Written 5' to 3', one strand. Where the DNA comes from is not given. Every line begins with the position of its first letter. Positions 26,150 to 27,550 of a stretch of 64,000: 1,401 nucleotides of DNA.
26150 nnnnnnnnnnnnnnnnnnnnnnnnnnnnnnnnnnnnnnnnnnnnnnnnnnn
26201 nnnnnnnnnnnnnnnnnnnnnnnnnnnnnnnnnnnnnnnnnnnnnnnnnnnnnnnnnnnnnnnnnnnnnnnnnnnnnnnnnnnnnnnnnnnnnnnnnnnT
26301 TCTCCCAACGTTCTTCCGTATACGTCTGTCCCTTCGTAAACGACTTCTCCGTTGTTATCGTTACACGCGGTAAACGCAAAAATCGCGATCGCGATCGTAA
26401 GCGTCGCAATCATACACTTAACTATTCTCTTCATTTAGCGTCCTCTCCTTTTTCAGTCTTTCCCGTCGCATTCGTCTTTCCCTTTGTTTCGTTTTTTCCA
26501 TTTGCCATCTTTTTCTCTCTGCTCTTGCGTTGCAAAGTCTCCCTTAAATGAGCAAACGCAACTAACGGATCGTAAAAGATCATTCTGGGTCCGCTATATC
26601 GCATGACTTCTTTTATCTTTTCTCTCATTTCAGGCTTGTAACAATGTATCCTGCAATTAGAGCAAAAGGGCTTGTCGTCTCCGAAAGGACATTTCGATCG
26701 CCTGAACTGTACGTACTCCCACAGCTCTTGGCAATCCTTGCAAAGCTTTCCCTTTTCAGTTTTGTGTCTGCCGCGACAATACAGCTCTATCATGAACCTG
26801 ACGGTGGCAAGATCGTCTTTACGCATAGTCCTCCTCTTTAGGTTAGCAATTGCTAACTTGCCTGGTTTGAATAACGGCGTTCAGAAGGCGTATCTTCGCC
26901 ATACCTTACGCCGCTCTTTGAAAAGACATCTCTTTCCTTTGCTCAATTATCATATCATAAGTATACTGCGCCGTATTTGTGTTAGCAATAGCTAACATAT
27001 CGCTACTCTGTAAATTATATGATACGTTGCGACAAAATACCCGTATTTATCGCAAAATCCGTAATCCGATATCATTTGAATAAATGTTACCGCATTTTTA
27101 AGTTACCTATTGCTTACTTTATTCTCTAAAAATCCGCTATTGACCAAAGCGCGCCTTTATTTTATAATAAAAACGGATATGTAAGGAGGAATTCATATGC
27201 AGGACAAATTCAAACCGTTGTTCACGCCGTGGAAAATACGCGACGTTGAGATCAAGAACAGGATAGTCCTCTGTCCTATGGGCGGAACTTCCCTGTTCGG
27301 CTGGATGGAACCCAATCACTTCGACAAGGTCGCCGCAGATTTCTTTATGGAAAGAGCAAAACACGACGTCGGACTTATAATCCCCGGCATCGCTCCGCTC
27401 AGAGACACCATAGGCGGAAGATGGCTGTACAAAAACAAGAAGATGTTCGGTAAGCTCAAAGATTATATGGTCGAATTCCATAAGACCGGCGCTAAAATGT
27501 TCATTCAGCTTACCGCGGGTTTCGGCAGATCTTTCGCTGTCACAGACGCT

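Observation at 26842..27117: Three copies of a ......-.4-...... palindrome in the divergent control region, with no regulator gene nearby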

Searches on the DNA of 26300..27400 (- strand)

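Call 8: search_rna_families(source=window, start=26300, end=27400, threshold=evalue, max_evalue=1)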
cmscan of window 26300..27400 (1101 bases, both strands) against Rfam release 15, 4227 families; matches with E-value up to 1: 0.
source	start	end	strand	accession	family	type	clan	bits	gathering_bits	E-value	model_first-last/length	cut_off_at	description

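Call 79: search_rna_families(sources=[L001, L002, L003, L004, L005, L006, L007], threshold=gathering)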
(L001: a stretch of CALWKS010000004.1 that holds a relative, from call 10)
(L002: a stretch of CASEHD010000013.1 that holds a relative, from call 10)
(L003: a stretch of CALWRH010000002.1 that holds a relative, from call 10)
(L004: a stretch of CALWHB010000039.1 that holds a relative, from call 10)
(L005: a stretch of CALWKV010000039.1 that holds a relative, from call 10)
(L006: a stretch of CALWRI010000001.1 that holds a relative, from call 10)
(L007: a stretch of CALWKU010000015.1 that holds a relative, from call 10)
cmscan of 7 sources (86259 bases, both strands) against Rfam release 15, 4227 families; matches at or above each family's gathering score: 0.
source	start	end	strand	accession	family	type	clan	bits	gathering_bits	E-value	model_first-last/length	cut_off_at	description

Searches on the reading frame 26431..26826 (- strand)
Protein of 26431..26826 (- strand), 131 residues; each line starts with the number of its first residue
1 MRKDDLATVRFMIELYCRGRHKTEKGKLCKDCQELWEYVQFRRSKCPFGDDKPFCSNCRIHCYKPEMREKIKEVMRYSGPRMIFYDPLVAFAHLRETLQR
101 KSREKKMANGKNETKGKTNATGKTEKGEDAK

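Call 4: search_protein_families(library=pfam, proteins=[window:26431-26826:-])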
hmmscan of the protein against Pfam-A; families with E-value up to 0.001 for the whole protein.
window:26431-26826:- (131 aa): 1 family
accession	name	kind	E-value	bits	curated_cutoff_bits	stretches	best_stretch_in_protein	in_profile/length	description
PF11756.13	YgbA_NO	-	2.1e-40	137.8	25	1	3-104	4-104/106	Nitrous oxide-stimulated promoter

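Call 10: find_related_loci(query=window:26431-26826:-, collection=genome_contigs, flank=6000)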
Query window:26431-26826:- (131 aa) in genome_contigs; peptide patterns used: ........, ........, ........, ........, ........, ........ (x = any residue, [..] = any of these).
183 stretches matched a pattern; 25 encode a relative of the query (tblastn E <= 1e-3); 25 distinct loci.
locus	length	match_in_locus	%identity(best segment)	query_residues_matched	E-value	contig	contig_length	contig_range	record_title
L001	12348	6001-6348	73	1-116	7e-59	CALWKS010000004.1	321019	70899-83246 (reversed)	MAG: uncultured Christensenellaceae bacterium isolate BRZ_QI__bin43 genome assembly, contig: BRZ_QI__NODE_13_length_3210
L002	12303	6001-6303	81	1-101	4e-58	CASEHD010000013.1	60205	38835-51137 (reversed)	uncultured Christensenella sp. isolate B31_L2_392392_idba_bin.53 genome assembly, contig: B31_L2_392392_idba_bin.53.fa_s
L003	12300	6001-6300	74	1-100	7e-53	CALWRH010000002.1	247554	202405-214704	MAG: uncultured Christensenellaceae bacterium isolate BRZ_KS__bin118 genome assembly, contig: BRZ_KS__NODE_16_length_247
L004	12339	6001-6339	69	3-115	1e-52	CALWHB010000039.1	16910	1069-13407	MAG: uncultured Christensenellaceae bacterium isolate BRZ_AN__bin44 genome assembly, contig: BRZ_AN__NODE_5185_length_16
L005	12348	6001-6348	64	1-121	3e-51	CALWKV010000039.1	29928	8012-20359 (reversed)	MAG: uncultured Christensenellaceae bacterium isolate E37__bin146 genome assembly, contig: E37__k127_4750300, whole geno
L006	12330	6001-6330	70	1-111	6e-50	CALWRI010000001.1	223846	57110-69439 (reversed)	MAG: uncultured Christensenellaceae bacterium isolate BRZ_DG__bin109 genome assembly, contig: BRZ_DG__NODE_41_length_223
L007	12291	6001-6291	69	2-98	2e-46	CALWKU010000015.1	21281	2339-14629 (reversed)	MAG: uncultured Christensenellaceae bacterium isolate E27__bin398 genome assembly, contig: E27__k127_1773354, whole geno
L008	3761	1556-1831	70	5-97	2e-42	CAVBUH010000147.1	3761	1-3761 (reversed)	Selenomonadaceae bacterium isolate SID5428-1_cleanbin_000005 genome assembly, contig: Spades_SID5428-1_contig_13097, who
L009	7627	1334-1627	62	5-106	8e-41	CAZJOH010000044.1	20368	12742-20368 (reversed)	MAG TPA_asm: uncultured Clostridium sp. isolate SRP315200_co1_241 genome assembly, contig: NODE_4752_length_20368_cov_8.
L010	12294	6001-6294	54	9-106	3e-33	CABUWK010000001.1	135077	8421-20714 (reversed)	MAG TPA_asm: uncultured Acidiphilium sp. isolate MGYG-HGUT-04445 genome assembly, contig: GUT_GENOME275136_1, whole geno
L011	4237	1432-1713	52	9-101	8e-33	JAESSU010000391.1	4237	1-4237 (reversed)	MAG: Phycisphaeraceae bacterium isolate NORP295 CoAssembly_3058697, whole genome shotgun sequence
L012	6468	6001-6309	51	2-106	7e-33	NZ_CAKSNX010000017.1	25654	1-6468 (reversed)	MAG: uncultured Ruminococcus sp. isolate REFINED_METABAT215_TOP10_CONTIGS_1500_ASSEMBLY_K77_MERGED__Hadza_MoBio_hadza-I-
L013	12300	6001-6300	54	2-103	1e-32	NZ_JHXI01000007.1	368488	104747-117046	Ruminococcus flavefaciens ND2009 T488DRAFT_scaffold00004.4_C, whole genome shotgun sequence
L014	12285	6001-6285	55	2-97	2e-32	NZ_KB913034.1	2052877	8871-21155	Allobaculum stercoricanis DSM 13633 AllstDRAFT_scaffold1.1, whole genome shotgun sequence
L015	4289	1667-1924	59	8-93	1e-32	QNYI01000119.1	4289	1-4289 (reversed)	MAG: Desulfurobacterium sp. isolate MAG 45 Ga0232641_1006492, whole genome shotgun sequence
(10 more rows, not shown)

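Call 21: search_protein_families(library=ncbifam, proteins=[window:26431-26826:-], max_evalue=0.001)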
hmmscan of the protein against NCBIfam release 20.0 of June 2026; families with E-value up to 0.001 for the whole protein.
window:26431-26826:- (131 aa): 7 families
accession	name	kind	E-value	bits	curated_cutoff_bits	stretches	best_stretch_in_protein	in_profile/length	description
NF007714.0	PRK10410.1-2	equivalog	2.2e-37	127.8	88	1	3-94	10-101/103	nitrous oxide-stimulated promoter family protein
NF007715.0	PRK10410.1-3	equivalog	4.8e-35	120.4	179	1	6-113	15-122/132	nitrous oxide-stimulated promoter family protein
NF007717.0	PRK10410.2-1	equivalog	1.9e-24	86.3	241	1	2-100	10-105/141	nitrous oxide-stimulated promoter family protein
NF007716.0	PRK10410.1-4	equivalog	4.7e-23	81.7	172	1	7-96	11-98/114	nitrous oxide-stimulated promoter family protein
NF007713.0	PRK10410.1-1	equivalog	4.1e-19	69.2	234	1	8-96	12-98/117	nitrous oxide-stimulated promoter family protein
NF007719.0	PRK10410.2-3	equivalog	1.8e-15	56.9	211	1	11-92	3-82/103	nitrous oxide-stimulated promoter family protein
NF007718.0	PRK10410.2-2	equivalog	1.7e-12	47.5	148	1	27-82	50-104/118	nitrous oxide-stimulated promoter family protein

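Call 33: find_related_loci(query=A2, collection=metagenome_contigs, flank=5000)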
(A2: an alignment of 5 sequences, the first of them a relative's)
Query A2 (117 aa) in metagenome_contigs; peptide patterns used: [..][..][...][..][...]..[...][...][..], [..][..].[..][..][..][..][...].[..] (x = any residue, [..] = any of these).
600 stretches matched a pattern (row limit reached: there are more); 561 encode a relative of the query (tblastn E <= 1e-3); the best 80 are kept; 80 distinct loci.
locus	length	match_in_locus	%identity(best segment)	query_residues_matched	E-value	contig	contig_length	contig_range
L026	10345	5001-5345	55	2-115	1e-34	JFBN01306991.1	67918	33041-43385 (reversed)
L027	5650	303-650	53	1-115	1e-34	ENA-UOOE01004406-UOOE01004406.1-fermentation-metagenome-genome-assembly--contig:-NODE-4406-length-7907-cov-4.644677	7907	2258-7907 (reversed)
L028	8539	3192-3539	53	1-114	3e-34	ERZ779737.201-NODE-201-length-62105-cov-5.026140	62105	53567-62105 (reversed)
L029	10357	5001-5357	54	1-117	3e-34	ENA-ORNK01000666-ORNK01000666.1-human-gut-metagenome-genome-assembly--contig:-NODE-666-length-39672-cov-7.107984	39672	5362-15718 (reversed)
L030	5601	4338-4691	52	1-117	5e-34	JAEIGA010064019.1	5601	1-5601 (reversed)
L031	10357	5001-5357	53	1-117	6e-34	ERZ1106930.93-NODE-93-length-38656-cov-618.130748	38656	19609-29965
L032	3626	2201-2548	53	1-115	7e-34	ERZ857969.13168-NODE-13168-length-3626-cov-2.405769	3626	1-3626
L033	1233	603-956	52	1-117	3e-34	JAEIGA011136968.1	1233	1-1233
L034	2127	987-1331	56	1-114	1e-33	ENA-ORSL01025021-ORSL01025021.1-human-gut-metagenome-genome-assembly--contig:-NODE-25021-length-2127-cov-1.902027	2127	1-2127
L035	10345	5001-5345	56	1-114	1e-33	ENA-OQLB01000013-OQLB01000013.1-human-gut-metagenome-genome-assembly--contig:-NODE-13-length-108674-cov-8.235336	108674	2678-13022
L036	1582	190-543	49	1-117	6e-34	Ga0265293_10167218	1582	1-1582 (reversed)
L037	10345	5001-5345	56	1-114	2e-33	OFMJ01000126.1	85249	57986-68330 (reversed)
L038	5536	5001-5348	52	1-115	9e-33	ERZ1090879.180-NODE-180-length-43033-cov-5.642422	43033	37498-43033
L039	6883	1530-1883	48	1-117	1e-32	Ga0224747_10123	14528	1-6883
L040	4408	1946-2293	51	1-115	8e-33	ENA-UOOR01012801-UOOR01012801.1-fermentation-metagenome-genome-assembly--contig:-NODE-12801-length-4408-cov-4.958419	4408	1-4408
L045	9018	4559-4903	49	4-117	4e-32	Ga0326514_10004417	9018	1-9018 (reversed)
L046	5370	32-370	50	4-115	9e-32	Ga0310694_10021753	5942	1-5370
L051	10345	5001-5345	46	1-114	3e-31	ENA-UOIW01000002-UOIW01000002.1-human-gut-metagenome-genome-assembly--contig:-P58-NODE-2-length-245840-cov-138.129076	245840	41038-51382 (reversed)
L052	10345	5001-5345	45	1-114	5e-31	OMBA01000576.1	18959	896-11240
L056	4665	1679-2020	50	5-117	1e-30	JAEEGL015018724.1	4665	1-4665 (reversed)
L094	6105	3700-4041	46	5-117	2e-29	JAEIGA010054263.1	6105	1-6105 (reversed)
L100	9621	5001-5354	44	1-117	6e-29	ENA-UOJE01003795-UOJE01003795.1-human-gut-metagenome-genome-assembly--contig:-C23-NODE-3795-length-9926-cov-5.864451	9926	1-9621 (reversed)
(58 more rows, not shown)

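Call 40: search_protein_families(library=pfam, proteins=[L094:1176-3182:-, L045:6712-7257:+, L046:4201-4983:+, L045:3611-4357:+, L045:2941-3519:+], max_evalue=0.001)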
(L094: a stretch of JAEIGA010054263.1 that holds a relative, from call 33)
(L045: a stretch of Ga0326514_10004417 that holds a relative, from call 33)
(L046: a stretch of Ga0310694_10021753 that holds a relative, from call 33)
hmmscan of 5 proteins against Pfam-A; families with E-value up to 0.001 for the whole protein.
L094:1176-3182:- (668 aa): 7 families
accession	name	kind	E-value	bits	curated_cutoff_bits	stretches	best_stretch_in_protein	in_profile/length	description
PF02421.24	FeoB_N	-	2.5e-57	193.2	27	1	2-158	2-154/156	Ferrous iron transport protein B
PF07670.19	Gate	-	2.7e-24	86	29.6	2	294-387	2-102/104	Nucleoside recognition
PF01926.29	MMR_HSR1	-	3.3e-18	66.3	21.9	1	2-118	1-113/113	50S ribosome-binding GTPase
PF07664.17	FeoB_C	-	2.8e-10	40.2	26.6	1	399-450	3-54/54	Ferrous iron transport protein B C terminus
PF09439.16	SRPRB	-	2.1e-06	27.7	25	1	3-154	6-153/178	Signal recognition particle receptor beta subunit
PF03029.23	ATP_bind_1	-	1.2e-05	25.7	27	1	43-132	83-179/240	Conserved hypothetical ATP binding protein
PF00009.33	GTP_EFTU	-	3.9e-05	23.7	26.5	1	4-162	7-151/188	Elongation factor Tu GTP binding domain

L045:6712-7257:+ (181 aa): 1 family
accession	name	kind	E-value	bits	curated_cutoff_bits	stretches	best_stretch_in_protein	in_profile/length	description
PF12672.12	DUF3793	-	1.8e-54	184.6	25.1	1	6-180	1-167/167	Protein of unknown function (DUF3793)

L046:4201-4983:+ (260 aa): 1 family
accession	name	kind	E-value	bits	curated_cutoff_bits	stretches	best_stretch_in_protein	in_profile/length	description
PF02535.28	Zip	-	1.7e-23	83.8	35.1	2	105-255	172-322/323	ZIP Zinc transporter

L045:3611-4357:+ (248 aa): 1 family
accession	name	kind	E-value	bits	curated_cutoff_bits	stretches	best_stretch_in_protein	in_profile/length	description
PF00300.27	His_Phos_1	-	7e-38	130.7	21.7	1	4-226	1-191/194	Histidine phosphatase superfamily (branch 1)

L045:2941-3519:+ (192 aa): 1 family
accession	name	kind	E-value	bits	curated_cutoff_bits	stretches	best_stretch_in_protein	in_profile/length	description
PF09605.15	Trep_Strep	-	4.7e-26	92.4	28.7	1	4-183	2-180/185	Hypothetical bacterial integral membrane protein (Trep_Strep)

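Call 68: find_homologous_proteins(query=L056:1667-2041:+, max_evalue=1e-20)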
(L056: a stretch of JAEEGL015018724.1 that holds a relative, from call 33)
Query L056:1667-2041:+ (124 aa): 7968 proteins with E <= 1e-20 among 8000 candidates; the best 120 are listed.
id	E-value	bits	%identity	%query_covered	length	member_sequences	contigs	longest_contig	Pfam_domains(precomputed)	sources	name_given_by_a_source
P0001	1.4e-71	255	98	100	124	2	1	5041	PF02742.22,PF01325.26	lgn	-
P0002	3.5e-68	244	94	100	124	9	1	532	PF02742.22,PF01325.26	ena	-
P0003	3.9e-57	209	82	96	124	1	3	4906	PF02742.22,PF24034.2,PF01325.26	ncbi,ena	-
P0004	7.5e-56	205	81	96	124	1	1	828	PF01047.29,PF02742.22,PF24034.2,PF01325.26,PF25213.2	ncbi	-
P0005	1.1e-54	201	79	97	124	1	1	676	PF01047.29,PF13412.13,PF02742.22,PF01325.26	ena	-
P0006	5.9e-53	195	76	96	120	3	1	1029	PF13412.13,PF02742.22,PF01325.26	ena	-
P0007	3.3e-52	193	76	96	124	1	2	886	PF01047.29,PF13412.13,PF02742.22,PF24034.2,PF01325.26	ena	-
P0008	2.4e-48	181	74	97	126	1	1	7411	PF12802.14,PF02742.22,PF01325.26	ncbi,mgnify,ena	mgnify:CR=1 FL=1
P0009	7.8e-48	179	71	97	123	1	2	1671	PF13412.13,PF12802.14,PF02742.22,PF01325.26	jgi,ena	-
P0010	1.2e-47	178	71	96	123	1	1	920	PF12802.14,PF02742.22,PF01325.26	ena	-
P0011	1.6e-46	175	72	94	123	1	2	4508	PF12802.14,PF02742.22,PF01325.26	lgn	-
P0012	1.6e-46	175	67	96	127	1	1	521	PF02742.22,PF01325.26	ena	-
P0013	3.7e-46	174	71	98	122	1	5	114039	PF12802.14,PF02742.22,PF01325.26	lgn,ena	-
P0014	3.7e-46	174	70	96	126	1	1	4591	PF12802.14,PF02742.22,PF01325.26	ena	-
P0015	4.0e-46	173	71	98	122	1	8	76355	PF12802.14,PF02742.22,PF01325.26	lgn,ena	-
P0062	4.5e-45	170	70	94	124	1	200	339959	PF12802.14,PF02742.22,PF01325.26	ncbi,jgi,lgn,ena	jgi:Mn-dependent transcriptional regulator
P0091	8.3e-45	169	63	99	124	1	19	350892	PF02742.22,PF01325.26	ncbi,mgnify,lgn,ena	mgnify:FL=1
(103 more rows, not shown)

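Call 69: find_encoding_contigs(protein=P0062, flank=4000, max_places=4)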
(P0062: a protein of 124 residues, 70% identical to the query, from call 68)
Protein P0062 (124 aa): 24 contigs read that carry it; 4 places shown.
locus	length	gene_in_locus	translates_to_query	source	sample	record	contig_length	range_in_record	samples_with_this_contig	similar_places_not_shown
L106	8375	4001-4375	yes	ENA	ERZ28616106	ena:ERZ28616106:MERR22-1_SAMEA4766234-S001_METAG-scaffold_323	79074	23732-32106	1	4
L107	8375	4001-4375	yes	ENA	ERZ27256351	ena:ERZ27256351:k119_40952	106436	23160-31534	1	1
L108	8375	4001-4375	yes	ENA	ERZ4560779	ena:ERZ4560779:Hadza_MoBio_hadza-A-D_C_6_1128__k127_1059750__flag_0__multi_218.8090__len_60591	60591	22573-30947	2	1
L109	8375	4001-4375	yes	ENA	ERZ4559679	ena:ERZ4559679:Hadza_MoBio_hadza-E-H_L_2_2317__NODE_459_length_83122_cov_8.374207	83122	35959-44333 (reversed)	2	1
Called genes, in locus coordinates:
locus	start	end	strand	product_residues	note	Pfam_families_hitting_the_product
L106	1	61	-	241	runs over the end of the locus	PF00392:GntR, PF07702:UTRA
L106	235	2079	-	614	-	PF02690:Na_Pi_cotrans, PF01895:PhoU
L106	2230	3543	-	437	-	PF00768:Peptidase_S11, PF13354:Beta-lactamase2 (weak)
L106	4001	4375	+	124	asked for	PF01325:Fe_dep_repress, PF12802:MarR_2 (weak), PF02742:Fe_dep_repr_C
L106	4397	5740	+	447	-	PF09903:DUF2130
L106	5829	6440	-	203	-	PF07799:DUF1643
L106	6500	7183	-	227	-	PF04542:Sigma70_r2, PF01381:HTH_3 (faint), PF04545:Sigma70_r4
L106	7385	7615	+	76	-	PF04023:FeoA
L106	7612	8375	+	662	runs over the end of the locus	PF00009:GTP_EFTU (faint), PF01926:MMR_HSR1, PF02421:FeoB_N, PF09439:SRPRB (weak), PF17910:FeoB_Cyto, PF07670:Gate, PF07664:FeoB_C, PF07670:Gate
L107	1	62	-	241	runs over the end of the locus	PF00392:GntR, PF07702:UTRA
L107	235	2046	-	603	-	PF02690:Na_Pi_cotrans, PF01895:PhoU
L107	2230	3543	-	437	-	PF00768:Peptidase_S11, PF13354:Beta-lactamase2 (weak)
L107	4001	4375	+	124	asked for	PF01325:Fe_dep_repress, PF12802:MarR_2 (weak), PF02742:Fe_dep_repr_C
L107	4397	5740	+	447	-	PF09903:DUF2130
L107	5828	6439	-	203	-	PF07799:DUF1643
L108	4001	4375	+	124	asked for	PF01325:Fe_dep_repress, PF12802:MarR_2 (weak), PF02742:Fe_dep_repr_C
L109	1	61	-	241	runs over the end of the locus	PF00392:GntR, PF07702:UTRA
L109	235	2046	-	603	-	PF02690:Na_Pi_cotrans, PF01895:PhoU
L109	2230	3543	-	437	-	PF00768:Peptidase_S11, PF13354:Beta-lactamase2 (weak)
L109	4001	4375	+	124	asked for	PF01325:Fe_dep_repress, PF12802:MarR_2 (weak), PF02742:Fe_dep_repr_C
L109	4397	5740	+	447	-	PF09903:DUF2130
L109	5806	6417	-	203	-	PF07799:DUF1643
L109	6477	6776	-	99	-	PF04545:Sigma70_r4, PF01381:HTH_3 (weak)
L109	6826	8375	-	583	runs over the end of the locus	PF00239:Resolvase, PF07508:Recombinase, PF13408:Zn_ribbon_recom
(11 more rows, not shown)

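Call 70: find_encoding_contigs(protein=P0091, flank=4000, max_places=4)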
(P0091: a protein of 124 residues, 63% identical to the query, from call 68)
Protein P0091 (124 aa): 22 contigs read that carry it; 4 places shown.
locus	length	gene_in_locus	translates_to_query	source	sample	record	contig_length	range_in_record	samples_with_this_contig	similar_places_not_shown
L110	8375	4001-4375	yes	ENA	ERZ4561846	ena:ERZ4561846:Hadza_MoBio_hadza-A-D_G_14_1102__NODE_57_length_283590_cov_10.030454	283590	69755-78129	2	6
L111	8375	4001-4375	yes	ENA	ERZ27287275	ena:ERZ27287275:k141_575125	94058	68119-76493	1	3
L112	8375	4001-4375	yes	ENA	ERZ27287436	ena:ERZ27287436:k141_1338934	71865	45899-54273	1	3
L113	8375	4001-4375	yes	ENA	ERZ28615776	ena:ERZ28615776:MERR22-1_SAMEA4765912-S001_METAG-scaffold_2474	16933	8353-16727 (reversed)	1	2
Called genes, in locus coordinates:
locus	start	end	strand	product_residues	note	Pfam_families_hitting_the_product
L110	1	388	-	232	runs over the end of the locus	PF00005:ABC_tran, PF13304:AAA_21 (faint)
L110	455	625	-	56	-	PF12669:FeoB_associated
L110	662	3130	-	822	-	PF01926:MMR_HSR1, PF02421:FeoB_N, PF17910:FeoB_Cyto, PF07670:Gate, PF07664:FeoB_C, PF07670:Gate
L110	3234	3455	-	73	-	PF04023:FeoA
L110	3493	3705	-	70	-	PF04023:FeoA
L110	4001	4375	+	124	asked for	PF01325:Fe_dep_repress, PF02742:Fe_dep_repr_C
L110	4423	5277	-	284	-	PF03418:Peptidase_A25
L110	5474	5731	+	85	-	PF01649:Ribosomal_S20p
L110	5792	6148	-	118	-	PF12833:HTH_18, PF00165:HTH_AraC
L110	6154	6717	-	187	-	PF06130:PTAC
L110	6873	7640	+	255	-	PF00106:adh_short, PF08659:KR (faint), PF13561:adh_short_C2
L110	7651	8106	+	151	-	PF02664:LuxS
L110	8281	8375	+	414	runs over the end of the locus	PF07501:G5, PF01551:Peptidase_M23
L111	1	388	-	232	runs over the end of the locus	PF00005:ABC_tran, PF13304:AAA_21 (faint)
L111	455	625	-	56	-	PF12669:FeoB_associated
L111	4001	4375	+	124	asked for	PF01325:Fe_dep_repress, PF02742:Fe_dep_repr_C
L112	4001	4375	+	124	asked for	PF01325:Fe_dep_repress, PF02742:Fe_dep_repr_C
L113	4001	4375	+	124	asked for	PF01325:Fe_dep_repress, PF02742:Fe_dep_repr_C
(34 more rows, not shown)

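Call 83: search_solved_structures(query=window:26431-26826:-, max_evalue=1)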
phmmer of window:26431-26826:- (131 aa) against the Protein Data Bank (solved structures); distinct sequences matched with E-value up to 1: 2.
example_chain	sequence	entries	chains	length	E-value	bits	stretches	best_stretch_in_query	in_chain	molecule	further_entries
8q05_Z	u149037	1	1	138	0.22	14.7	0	77-120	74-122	CsLinker (alpha3-alpha4)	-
2ozy_A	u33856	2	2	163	0.47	13.6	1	54-100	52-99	Cytochrome c-type protein nrfB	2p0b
